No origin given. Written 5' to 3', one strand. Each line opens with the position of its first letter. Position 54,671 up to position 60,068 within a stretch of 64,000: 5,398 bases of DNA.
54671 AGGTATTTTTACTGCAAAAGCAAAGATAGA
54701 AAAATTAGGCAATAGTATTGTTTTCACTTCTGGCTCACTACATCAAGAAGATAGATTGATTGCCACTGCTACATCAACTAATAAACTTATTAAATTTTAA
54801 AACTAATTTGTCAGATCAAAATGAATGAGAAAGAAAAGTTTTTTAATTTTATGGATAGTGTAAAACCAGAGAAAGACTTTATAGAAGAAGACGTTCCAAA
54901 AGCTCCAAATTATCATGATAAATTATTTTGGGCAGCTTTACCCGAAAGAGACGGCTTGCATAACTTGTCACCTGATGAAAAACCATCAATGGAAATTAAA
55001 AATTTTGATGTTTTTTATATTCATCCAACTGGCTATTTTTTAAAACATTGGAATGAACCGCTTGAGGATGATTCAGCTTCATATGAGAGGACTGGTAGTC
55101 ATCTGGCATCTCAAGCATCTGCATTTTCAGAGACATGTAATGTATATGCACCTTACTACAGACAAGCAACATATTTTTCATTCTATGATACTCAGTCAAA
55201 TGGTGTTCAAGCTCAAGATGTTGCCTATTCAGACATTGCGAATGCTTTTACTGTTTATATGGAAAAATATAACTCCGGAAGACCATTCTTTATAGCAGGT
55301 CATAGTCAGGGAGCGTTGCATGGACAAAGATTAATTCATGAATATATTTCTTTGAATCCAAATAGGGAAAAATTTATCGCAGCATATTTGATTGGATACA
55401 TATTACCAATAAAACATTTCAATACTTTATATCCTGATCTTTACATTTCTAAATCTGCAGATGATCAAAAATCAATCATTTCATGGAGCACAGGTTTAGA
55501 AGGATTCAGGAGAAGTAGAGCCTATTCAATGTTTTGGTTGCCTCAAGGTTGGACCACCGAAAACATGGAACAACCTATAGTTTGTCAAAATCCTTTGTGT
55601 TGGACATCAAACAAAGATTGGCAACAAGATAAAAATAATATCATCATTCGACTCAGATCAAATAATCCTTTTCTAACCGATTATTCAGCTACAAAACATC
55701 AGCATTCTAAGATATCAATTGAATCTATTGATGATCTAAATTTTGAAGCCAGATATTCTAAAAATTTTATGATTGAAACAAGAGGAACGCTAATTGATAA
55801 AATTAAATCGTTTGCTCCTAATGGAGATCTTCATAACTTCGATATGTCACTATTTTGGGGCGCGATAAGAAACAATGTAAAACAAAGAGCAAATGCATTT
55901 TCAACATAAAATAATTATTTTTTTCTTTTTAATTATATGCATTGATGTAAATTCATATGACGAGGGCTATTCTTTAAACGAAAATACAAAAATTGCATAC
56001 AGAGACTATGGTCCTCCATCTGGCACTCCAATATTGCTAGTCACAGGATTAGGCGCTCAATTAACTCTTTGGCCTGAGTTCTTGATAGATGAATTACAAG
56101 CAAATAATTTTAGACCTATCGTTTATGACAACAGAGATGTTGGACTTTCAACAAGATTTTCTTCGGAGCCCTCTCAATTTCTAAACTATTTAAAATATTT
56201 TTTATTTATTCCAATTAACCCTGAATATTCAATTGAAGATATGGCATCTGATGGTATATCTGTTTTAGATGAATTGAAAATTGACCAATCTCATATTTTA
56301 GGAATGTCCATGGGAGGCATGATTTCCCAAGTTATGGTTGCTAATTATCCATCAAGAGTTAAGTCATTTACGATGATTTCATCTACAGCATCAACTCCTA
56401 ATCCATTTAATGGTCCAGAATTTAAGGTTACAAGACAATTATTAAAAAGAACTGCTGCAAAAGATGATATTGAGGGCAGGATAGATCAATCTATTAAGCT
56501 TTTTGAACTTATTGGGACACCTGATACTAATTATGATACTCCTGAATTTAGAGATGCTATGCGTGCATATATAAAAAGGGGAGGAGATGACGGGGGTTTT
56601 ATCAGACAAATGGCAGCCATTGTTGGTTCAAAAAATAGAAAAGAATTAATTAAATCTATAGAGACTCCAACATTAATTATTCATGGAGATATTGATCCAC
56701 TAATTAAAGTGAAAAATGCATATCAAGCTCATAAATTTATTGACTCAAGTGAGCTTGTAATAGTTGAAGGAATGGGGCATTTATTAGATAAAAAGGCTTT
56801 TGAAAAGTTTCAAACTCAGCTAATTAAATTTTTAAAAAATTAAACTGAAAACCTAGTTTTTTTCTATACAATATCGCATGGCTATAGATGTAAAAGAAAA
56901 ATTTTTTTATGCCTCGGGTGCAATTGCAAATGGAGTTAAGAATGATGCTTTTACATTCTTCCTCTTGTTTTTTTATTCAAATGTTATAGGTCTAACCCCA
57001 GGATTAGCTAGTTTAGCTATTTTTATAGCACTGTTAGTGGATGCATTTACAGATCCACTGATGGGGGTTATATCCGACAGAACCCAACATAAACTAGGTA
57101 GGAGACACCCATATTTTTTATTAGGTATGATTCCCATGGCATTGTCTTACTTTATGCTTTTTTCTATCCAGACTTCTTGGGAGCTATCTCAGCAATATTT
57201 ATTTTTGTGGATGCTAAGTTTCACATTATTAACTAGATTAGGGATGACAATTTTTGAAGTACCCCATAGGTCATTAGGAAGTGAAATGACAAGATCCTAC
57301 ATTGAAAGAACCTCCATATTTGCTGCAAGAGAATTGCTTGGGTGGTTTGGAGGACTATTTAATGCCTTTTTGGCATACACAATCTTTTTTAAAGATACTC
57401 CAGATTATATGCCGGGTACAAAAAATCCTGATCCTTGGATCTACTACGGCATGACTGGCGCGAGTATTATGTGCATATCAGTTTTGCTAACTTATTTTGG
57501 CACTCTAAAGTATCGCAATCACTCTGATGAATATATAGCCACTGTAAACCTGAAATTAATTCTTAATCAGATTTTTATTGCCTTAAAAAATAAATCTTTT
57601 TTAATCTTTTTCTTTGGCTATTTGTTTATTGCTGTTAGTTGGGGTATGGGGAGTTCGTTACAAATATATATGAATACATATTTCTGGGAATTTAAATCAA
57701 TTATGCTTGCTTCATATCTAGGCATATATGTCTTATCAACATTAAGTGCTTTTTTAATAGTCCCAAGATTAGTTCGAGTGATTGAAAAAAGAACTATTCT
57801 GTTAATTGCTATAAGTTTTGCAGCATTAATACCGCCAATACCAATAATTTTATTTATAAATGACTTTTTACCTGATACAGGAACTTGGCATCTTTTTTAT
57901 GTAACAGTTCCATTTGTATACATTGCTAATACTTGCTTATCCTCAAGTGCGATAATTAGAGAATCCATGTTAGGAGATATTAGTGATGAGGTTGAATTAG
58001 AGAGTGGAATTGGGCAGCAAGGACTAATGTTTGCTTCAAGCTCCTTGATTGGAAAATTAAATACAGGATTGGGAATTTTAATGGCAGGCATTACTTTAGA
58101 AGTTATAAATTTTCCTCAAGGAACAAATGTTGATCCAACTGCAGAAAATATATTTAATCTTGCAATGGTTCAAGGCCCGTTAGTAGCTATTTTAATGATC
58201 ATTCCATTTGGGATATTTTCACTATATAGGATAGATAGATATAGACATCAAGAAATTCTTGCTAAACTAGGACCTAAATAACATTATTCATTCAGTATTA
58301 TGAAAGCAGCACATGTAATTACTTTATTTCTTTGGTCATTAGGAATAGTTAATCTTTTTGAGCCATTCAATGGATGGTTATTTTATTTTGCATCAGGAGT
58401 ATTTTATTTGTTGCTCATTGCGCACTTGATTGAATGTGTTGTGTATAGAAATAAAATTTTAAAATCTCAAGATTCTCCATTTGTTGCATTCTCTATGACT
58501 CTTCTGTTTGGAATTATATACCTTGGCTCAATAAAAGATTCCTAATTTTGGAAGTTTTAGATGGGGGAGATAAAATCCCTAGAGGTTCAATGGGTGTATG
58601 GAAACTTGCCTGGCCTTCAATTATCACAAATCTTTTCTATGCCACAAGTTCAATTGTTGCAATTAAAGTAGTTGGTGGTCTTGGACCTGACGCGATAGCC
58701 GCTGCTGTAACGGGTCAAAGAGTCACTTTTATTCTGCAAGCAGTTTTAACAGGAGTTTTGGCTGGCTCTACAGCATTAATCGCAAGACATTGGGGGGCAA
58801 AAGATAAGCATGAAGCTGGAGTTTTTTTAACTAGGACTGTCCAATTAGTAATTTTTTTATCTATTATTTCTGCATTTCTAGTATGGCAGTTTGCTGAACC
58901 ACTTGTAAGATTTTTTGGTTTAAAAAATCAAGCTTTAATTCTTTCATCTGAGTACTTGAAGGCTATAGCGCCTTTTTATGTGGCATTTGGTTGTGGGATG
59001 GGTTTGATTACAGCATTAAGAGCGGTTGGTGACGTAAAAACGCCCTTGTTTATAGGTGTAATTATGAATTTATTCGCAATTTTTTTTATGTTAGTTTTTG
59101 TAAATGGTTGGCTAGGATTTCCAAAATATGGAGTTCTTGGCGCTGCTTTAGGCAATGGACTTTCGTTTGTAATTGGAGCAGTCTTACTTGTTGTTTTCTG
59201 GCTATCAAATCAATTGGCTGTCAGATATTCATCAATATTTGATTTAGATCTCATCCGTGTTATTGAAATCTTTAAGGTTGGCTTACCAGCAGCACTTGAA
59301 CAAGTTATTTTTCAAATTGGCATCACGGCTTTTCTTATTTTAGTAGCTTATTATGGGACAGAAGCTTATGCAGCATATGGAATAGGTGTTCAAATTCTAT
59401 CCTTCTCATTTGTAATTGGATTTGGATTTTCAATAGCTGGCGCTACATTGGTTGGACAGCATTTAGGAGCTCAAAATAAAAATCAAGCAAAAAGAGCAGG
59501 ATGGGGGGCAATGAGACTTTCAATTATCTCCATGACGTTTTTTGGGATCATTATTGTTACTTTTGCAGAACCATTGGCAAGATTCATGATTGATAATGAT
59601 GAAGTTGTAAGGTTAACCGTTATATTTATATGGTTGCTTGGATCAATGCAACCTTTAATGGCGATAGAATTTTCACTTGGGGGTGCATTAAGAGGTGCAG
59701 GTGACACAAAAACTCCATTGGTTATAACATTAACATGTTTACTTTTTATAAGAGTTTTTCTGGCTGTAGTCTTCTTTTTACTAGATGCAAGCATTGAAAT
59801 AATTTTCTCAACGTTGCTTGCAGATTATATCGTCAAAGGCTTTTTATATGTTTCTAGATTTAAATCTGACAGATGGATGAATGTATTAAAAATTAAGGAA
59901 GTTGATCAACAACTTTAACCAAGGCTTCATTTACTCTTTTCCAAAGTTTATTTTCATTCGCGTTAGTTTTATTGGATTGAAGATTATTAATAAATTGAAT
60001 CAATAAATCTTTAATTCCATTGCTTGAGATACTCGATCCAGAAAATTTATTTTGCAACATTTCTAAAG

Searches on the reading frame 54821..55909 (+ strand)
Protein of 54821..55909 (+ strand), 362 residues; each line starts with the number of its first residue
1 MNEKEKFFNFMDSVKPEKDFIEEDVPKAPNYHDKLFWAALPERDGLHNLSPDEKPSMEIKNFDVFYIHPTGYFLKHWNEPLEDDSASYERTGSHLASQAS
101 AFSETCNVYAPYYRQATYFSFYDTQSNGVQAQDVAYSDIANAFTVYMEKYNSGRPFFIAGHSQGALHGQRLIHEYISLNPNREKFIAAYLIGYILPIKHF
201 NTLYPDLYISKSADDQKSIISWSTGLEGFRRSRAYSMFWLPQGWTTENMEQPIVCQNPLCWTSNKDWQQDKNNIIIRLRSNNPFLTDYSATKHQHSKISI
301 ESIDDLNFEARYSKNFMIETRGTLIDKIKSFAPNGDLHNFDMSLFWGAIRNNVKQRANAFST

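Call 66: search_protein_families(library=pfam, proteins=[window:54821-55909:+], max_evalue=0.000001)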
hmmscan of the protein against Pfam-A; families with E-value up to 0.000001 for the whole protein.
window:54821-55909:+ (362 aa): 1 family
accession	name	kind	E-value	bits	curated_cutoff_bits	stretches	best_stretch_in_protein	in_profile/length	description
PF11288.14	DUF3089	-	1.5e-51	175.4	23.4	1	63-263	2-206/207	Protein of unknown function (DUF3089)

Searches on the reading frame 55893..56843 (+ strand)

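Call 67: search_protein_families(library=pfam, proteins=[window:55893-56843:+], max_evalue=0.00001)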
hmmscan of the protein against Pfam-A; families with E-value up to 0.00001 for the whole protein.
window:55893-56843:+ (316 aa): 4 families
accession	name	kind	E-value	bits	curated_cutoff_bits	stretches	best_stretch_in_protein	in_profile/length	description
PF00561.26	Abhydrolase_1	-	2.2e-25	90.2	25.8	1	46-297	2-239/245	alpha/beta hydrolase fold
PF12146.15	Hydrolase_4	-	4.9e-10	39.5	27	1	47-297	7-233/239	Serine aminopeptidase, S33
PF12697.13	Abhydrolase_6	-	5.3e-08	34.2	26.3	1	47-298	1-206/217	Alpha/beta hydrolase family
PF02230.22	Abhydrolase_2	-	8.2e-07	29.5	23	0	254-310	152-213/217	Phospholipase/Carboxylesterase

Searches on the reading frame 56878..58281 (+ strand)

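Call 67: search_protein_families(library=pfam, proteins=[window:56878-58281:+], max_evalue=0.00001)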
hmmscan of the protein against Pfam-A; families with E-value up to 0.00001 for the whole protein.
window:56878-58281:+ (467 aa): 2 families
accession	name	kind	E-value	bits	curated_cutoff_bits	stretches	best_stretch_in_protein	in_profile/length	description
PF13347.12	MFS_2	-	6.2e-73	246.2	27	1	10-454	1-427/427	MFS/sugar transport protein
PF07690.21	MFS_1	-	1.5e-09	37.7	33.4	1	16-359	6-313/347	Major Facilitator Superfamily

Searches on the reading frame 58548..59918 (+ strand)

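Call 67: search_protein_families(library=pfam, proteins=[window:58548-59918:+], max_evalue=0.00001)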
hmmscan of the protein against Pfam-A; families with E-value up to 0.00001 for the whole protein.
window:58548-59918:+ (456 aa): 1 family
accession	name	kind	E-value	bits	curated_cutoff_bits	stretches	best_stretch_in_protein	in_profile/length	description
PF01554.23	MatE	-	6.4e-58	195.4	24.9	2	247-407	1-160/161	MatE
